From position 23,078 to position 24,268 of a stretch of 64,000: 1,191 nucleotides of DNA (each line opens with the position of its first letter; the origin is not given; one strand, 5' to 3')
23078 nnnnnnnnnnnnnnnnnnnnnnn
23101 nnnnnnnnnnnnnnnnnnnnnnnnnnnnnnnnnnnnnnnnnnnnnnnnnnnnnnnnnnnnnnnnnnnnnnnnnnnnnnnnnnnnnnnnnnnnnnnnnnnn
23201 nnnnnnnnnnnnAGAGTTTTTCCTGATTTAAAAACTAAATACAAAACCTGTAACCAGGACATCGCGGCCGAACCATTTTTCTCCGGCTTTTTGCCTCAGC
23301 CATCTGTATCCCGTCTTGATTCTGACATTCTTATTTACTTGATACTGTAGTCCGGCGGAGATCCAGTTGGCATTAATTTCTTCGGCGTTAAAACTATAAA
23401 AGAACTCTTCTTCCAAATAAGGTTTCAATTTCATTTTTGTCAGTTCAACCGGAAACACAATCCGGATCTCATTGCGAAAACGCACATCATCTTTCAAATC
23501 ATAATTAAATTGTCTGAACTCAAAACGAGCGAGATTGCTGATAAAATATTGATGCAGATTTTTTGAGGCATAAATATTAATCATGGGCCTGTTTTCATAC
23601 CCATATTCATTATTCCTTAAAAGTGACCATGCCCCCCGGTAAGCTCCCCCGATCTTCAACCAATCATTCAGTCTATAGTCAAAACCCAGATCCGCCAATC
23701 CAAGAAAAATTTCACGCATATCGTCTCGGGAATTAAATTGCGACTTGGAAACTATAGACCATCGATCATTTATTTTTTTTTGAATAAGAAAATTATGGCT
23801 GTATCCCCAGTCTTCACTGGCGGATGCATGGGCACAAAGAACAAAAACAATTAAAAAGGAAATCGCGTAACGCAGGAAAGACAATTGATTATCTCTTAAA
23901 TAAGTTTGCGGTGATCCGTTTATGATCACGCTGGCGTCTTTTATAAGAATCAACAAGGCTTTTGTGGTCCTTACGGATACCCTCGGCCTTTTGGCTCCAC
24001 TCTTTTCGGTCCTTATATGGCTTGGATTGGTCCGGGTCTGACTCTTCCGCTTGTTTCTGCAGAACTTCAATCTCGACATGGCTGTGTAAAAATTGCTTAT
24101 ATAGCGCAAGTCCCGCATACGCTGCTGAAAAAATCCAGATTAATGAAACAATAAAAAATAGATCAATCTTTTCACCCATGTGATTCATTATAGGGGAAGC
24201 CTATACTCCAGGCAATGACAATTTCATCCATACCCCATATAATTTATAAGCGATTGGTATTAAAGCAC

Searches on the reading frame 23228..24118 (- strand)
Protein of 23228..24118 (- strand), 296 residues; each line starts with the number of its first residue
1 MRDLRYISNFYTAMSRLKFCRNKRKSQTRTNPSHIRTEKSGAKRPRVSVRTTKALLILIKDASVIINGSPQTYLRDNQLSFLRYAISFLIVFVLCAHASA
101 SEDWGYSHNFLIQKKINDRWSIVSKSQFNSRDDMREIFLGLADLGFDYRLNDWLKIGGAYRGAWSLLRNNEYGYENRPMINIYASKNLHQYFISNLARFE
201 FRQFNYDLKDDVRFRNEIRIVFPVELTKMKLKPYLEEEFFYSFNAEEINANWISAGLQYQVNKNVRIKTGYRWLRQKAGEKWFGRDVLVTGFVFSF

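Call 4: search_protein_families(library=pfam, proteins=[window:23228-24118:-], max_evalue=0.01)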
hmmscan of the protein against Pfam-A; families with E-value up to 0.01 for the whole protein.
window:23228-24118:- (296 aa): 1 family
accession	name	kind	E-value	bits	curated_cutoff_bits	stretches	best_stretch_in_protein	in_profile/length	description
PF10677.15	DUF2490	-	9.4e-27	94.4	29.8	1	111-278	8-179/186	Protein of unknown function (DUF2490)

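Call 5: search_protein_families(library=ncbifam, proteins=[window:23228-24118:-], max_evalue=0.01)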
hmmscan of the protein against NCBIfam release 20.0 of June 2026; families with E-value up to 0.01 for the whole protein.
window:23228-24118:- (296 aa): 0 families
